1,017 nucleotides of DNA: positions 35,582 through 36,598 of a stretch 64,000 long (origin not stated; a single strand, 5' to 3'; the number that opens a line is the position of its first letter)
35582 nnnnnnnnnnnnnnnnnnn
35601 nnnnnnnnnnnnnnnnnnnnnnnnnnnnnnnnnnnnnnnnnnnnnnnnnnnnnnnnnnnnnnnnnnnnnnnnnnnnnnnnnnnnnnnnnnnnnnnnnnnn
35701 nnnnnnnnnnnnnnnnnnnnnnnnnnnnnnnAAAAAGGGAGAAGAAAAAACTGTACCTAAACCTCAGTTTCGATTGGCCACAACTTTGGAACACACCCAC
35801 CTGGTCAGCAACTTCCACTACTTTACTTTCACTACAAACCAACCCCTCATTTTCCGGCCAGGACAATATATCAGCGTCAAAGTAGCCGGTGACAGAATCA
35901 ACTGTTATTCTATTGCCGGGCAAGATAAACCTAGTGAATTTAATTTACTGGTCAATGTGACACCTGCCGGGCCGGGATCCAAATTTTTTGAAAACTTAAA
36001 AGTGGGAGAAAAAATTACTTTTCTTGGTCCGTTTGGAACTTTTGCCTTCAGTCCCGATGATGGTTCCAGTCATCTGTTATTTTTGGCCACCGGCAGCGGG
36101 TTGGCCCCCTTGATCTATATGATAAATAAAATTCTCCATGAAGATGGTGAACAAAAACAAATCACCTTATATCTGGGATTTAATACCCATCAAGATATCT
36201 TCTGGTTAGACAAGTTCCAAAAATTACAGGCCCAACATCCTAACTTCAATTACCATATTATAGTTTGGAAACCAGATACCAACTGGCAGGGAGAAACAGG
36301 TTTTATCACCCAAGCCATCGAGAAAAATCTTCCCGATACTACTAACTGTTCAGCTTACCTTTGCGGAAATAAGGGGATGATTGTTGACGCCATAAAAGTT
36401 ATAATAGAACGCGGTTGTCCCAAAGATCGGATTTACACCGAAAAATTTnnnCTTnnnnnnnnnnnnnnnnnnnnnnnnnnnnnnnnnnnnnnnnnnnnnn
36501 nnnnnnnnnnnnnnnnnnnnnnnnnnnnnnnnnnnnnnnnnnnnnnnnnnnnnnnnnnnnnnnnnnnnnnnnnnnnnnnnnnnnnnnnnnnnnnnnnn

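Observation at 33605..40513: ADP-forming acetyl-CoA synthetase fused to an FNR-like NAD(P)H oxidoreductase domain, followed by 2-oxoacid:ferredoxin oxidoreductase and a ferredoxin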

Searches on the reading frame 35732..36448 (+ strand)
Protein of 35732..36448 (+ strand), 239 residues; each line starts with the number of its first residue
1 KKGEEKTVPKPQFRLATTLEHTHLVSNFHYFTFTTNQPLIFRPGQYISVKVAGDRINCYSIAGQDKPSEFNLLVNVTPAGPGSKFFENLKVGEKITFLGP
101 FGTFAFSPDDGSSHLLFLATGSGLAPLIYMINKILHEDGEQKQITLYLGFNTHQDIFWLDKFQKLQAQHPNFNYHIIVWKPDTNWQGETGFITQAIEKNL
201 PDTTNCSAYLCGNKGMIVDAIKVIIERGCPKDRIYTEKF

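Call 15: search_solved_structures(query=window:35732-36448:+, max_evalue=0.001, show_alignments=3)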
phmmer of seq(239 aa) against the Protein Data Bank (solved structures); distinct sequences matched with E-value up to 0.001: 116 (the best 60 are shown).
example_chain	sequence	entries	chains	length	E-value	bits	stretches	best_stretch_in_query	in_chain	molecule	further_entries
1tvc_A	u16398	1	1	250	1.4e-29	106.6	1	36-239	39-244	METHANE MONOOXYGENASE COMPONENT C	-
7qu3_A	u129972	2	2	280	1.2e-23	87.1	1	69-238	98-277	Na(+)-translocating NADH-quinone reductase subunit F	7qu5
5ogx_A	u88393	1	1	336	1.6e-22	83.4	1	16-239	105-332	Cytochrome P450 reductase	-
7qty_A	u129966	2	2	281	6.4e-21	78.2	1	77-237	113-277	Na(+)-translocating NADH-quinone reductase subunit F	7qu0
2r6h_A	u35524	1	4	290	1.7e-19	73.5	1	80-238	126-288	NADH:ubiquinone oxidoreductase, Na translocating, F subunit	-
4u9u_A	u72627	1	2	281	6.3e-19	71.7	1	77-237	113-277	Na(+)-translocating NADH-quinone reductase subunit F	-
8ad4_A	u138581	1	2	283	6.4e-19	71.6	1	77-237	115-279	Na(+)-translocating NADH-quinone reductase subunit F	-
4uaj_A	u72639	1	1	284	6.5e-19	71.6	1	77-237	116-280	Na(+)-translocating NADH-quinone reductase subunit F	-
8ad3_A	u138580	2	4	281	9.6e-19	71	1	77-234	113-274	Na(+)-translocating NADH-quinone reductase subunit F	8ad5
8a1t_F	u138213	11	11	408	1.7e-18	70.2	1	77-237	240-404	Na(+)-translocating NADH-quinone reductase subunit F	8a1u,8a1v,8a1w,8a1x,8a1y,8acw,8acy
7xk3_F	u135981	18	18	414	1.8e-18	70.2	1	77-237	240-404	Na(+)-translocating NADH-quinone reductase subunit F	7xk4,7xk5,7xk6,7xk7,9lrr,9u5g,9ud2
1krh_A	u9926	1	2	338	4.2e-18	69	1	36-224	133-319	Benzoate 1,2-Dioxygenase Reductase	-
7rom_A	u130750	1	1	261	2.1e-17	66.7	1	23-229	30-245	NADH-cytochrome b5 reductase 1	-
7c3a_A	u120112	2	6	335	1.5e-16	63.8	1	33-239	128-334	Ferredoxin reductase component of carbazole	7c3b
2eix_A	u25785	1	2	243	1.2e-14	57.6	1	27-214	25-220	NADH-cytochrome b5 reductase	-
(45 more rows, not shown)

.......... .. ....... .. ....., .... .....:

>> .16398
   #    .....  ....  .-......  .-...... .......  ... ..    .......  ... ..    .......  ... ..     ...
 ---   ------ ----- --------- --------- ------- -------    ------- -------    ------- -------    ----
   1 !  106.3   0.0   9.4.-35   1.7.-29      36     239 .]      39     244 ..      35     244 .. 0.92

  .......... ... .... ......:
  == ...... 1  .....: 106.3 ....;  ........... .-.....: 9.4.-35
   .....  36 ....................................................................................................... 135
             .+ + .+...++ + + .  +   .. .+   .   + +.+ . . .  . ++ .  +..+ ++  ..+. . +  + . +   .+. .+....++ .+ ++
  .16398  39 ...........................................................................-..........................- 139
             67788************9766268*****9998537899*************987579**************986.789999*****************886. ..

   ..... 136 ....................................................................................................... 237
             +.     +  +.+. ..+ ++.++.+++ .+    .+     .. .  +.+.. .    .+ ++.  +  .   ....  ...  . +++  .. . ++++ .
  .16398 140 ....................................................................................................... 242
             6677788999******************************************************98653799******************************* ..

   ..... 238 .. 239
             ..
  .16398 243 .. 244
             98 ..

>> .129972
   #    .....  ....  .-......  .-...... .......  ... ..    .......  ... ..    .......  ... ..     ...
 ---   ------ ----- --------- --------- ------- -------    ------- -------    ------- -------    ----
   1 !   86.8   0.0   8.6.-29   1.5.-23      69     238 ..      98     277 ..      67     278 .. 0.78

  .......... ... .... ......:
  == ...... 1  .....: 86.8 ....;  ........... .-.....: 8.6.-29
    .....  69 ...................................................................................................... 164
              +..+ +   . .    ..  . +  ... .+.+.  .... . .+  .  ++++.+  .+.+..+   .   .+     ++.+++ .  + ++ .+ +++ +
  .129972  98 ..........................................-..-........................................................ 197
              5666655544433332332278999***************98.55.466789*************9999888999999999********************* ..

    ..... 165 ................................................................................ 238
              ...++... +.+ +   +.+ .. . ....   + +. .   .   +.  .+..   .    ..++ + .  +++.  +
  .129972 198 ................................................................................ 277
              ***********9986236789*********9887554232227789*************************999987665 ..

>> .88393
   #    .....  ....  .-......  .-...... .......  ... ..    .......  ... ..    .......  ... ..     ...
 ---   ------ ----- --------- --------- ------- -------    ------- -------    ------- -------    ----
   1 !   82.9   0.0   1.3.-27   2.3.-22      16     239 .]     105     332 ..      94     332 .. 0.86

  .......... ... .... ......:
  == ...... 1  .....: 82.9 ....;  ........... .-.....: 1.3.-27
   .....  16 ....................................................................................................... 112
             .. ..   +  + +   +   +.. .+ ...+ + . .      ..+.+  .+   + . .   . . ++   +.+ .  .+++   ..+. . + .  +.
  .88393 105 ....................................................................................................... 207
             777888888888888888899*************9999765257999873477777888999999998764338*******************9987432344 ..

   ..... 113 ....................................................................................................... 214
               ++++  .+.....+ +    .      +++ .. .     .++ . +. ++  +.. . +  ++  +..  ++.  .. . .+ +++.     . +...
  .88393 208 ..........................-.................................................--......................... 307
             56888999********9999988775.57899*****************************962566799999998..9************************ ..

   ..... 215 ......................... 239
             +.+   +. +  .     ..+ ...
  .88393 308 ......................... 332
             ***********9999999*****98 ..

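Call 50: search_protein_representatives(protein=window:35753-36448:+)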
Query: 232 residues. Proteins with E-value up to 0.001 (for the whole library): 14366; up to 1e-10: 4099; up to 1e-30: 86. The best 150 are listed.
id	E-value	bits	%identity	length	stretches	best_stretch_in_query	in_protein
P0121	2.0e-86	305.8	60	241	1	4-231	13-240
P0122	7.8e-77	274.4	50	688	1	4-232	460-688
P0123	5.6e-75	268.3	51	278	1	4-232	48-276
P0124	1.0e-74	267.4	52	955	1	4-232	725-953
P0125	4.3e-72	258.8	49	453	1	2-232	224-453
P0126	5.8e-70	251.9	48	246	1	4-232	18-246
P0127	3.9e-65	236.1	48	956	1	4-232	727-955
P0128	3.3e-56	206.8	42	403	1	2-232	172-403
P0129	7.2e-53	195.9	39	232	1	4-232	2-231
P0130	7.6e-53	195.8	41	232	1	4-232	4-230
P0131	1.1e-52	195.4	39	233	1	5-232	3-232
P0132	3.7e-52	193.6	41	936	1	4-232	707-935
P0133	2.8e-50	187.5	40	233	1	6-232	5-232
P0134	1.5e-48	181.8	40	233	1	6-232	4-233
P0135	4.2e-48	180.3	42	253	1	1-232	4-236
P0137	8.2e-47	176.1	42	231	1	4-232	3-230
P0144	1.3e-38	149.3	35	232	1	27-232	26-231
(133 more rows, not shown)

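Call 51: list_cluster_members(proteins=[P0121, P0123, P0126, P0129, P0130, P0131, P0133, P0135, P0137, P0144])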
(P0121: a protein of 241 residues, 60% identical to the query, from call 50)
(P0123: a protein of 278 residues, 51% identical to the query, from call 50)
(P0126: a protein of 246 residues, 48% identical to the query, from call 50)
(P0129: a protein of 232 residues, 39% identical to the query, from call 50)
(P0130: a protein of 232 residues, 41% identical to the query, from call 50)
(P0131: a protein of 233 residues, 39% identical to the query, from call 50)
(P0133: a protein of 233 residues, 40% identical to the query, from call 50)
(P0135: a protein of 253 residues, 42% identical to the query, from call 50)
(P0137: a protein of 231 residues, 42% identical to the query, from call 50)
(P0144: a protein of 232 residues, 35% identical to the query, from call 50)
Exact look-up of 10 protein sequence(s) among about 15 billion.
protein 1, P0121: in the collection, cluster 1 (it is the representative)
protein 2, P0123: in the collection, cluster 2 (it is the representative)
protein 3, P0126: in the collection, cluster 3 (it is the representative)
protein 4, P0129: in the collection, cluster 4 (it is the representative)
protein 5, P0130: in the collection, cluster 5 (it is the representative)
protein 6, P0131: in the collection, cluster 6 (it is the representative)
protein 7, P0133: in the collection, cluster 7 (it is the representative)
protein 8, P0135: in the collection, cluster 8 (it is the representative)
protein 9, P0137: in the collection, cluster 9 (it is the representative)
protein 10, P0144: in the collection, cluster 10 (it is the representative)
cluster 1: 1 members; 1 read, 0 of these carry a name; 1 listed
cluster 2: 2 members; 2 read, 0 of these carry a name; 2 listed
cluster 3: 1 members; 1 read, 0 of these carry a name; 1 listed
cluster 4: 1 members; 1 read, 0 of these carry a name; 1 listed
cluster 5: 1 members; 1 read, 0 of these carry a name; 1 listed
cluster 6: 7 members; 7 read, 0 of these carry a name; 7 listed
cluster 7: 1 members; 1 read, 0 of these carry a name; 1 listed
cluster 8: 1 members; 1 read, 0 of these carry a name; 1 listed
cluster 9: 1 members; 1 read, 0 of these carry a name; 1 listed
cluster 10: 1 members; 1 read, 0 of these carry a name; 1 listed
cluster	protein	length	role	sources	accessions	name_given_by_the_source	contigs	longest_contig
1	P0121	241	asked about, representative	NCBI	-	-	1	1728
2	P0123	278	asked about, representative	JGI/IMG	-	-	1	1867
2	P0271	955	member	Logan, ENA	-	-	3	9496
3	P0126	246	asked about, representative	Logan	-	-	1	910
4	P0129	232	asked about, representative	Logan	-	-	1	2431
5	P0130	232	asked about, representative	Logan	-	-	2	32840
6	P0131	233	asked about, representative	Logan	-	-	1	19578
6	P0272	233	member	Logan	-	-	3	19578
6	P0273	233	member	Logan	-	-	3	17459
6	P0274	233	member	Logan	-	-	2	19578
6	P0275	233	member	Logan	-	-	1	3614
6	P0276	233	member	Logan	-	-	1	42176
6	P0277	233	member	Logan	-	-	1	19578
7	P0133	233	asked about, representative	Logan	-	-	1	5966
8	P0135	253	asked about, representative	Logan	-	-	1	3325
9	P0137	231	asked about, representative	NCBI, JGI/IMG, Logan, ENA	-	-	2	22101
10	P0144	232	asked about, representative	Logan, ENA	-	-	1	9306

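Call 53: find_encoding_contigs(protein=P0130, flank=8000, max_places=1)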
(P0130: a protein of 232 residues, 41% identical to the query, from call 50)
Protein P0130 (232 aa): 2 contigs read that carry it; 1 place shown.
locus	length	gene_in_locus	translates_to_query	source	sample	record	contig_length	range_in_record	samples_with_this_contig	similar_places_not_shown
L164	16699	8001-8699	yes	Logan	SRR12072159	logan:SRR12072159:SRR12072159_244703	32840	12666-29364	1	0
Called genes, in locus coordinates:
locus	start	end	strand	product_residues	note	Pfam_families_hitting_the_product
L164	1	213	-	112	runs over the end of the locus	-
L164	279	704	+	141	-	-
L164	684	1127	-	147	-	-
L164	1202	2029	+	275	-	PF00119:ATP-synt_A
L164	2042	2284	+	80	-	PF00137:ATP-synt_C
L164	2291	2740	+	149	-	-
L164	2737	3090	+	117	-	PF00213:OSCP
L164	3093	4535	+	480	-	PF02874:ATP-synt_ab_N (weak), PF00006:ATP-synt_ab, PF06745:ATPase (weak), PF00306:ATP-synt_ab_C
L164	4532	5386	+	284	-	PF00231:ATP-synt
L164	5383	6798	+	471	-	PF02874:ATP-synt_ab_N, PF00006:ATP-synt_ab, PF22919:ATP-synt_VA_C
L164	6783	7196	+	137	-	PF02823:ATP-synt_DE_N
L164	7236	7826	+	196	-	-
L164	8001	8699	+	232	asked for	PF00970:FAD_binding_6 (weak), PF00175:NAD_binding_1, PF08030:NAD_binding_6 (faint)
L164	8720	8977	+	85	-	PF06902:Fer4_19 (faint), PF13459:Fer4_15, PF13370:Fer4_13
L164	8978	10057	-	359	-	-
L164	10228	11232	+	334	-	-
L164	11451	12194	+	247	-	PF13098:Thioredoxin_2 (weak), PF13462:Thioredoxin_4, PF01323:DSBA (faint)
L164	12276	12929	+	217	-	-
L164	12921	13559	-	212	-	PF00730:HhH-GPD, PF00633:HHH (faint)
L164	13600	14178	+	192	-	PF14907:NTP_transf_5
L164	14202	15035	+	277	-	PF21088:MS_channel_1st, PF00924:MS_channel_2nd, PF21082:MS_channel_3rd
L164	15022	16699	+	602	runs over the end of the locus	PF08439:Peptidase_M3_N, PF01432:Peptidase_M3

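Call 54: find_encoding_contigs(protein=P0137, flank=8000, max_places=1)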
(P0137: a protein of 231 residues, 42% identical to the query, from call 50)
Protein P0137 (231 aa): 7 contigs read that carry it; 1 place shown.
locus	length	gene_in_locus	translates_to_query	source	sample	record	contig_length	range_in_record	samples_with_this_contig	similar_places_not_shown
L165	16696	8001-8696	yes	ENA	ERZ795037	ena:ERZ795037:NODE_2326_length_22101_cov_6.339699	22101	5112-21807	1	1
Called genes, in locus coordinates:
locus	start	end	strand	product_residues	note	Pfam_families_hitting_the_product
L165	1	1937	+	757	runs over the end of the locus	PF01547:SBP_bac_1, PF13416:SBP_bac_8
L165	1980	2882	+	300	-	PF18765:Polbeta (faint)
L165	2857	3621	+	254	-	PF02463:SMC_N (faint), PF00005:ABC_tran, PF13304:AAA_21 (faint)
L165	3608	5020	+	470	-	PF19295:SufBD_N, PF01458:SUFBD_core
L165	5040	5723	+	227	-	PF01458:SUFBD_core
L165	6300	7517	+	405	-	PF00266:Aminotran_5, PF01041:DegT_DnrJ_EryC1 (weak)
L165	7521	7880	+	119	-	PF01592:NifU_N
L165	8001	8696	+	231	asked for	PF00970:FAD_binding_6, PF00175:NAD_binding_1, PF08030:NAD_binding_6 (faint)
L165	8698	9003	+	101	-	PF13459:Fer4_15 (weak), PF13370:Fer4_13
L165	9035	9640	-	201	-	-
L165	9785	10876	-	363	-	PF00353:HemolysinCabind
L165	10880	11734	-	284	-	-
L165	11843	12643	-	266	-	PF12389:Peptidase_M73 (faint)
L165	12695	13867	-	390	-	PF12389:Peptidase_M73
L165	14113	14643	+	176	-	PF10099:RskA_C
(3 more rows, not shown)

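Call 57: find_encoding_contigs(protein=P0131, flank=8000, max_places=1)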
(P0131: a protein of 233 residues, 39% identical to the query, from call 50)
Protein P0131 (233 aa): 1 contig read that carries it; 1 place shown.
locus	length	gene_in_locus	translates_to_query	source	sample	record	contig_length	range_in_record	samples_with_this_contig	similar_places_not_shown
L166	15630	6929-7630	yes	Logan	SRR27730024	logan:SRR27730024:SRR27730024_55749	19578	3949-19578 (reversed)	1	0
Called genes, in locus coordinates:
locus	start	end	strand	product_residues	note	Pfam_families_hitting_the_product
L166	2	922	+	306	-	?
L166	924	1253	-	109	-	-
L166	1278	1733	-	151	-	PF02367:TsaE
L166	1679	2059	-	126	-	PF04892:VanZ-LLP1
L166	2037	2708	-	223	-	-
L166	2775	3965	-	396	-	PF01551:Peptidase_M23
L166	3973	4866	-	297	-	PF18075:FtsX_ECD, PF02687:FtsX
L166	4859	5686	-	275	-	PF03193:RsgA_GTPase (weak), PF00005:ABC_tran, PF13401:AAA_22 (weak), PF13304:AAA_21 (faint)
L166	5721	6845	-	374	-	PF02646:RmuC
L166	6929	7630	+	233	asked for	PF00970:FAD_binding_6 (weak), PF00175:NAD_binding_1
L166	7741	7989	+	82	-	PF06902:Fer4_19 (weak), PF13370:Fer4_13, PF13459:Fer4_15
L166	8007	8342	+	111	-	PF01588:tRNA_bind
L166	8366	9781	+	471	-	PF00133:tRNA-synt_1, PF09334:tRNA-synt_1g, PF00133:tRNA-synt_1, PF01406:tRNA-synt_1e (weak)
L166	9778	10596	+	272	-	PF01026:TatD_DNase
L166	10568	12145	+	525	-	-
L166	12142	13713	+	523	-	PF00953:Glycos_transf_4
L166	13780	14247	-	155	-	-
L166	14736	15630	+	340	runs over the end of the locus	PF01040:UbiA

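Call 58: find_encoding_contigs(protein=P0144, flank=5000, max_places=1)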
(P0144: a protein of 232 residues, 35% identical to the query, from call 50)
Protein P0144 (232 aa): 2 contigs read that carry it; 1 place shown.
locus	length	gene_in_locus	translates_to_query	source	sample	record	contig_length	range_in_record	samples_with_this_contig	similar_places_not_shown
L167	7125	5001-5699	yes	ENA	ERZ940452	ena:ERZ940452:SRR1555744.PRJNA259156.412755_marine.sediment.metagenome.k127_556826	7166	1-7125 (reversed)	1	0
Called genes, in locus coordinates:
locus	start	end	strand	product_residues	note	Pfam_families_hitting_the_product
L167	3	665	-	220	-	PF10502:Peptidase_S26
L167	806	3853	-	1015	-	PF00133:tRNA-synt_1, PF09334:tRNA-synt_1g, PF08264:Anticodon_1, PF19302:DUF5915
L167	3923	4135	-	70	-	PF06803:DUF1232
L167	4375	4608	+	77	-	-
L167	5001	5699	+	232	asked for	PF00970:FAD_binding_6, PF00175:NAD_binding_1, PF08030:NAD_binding_6 (faint)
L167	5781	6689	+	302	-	PF01790:LGT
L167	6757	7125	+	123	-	?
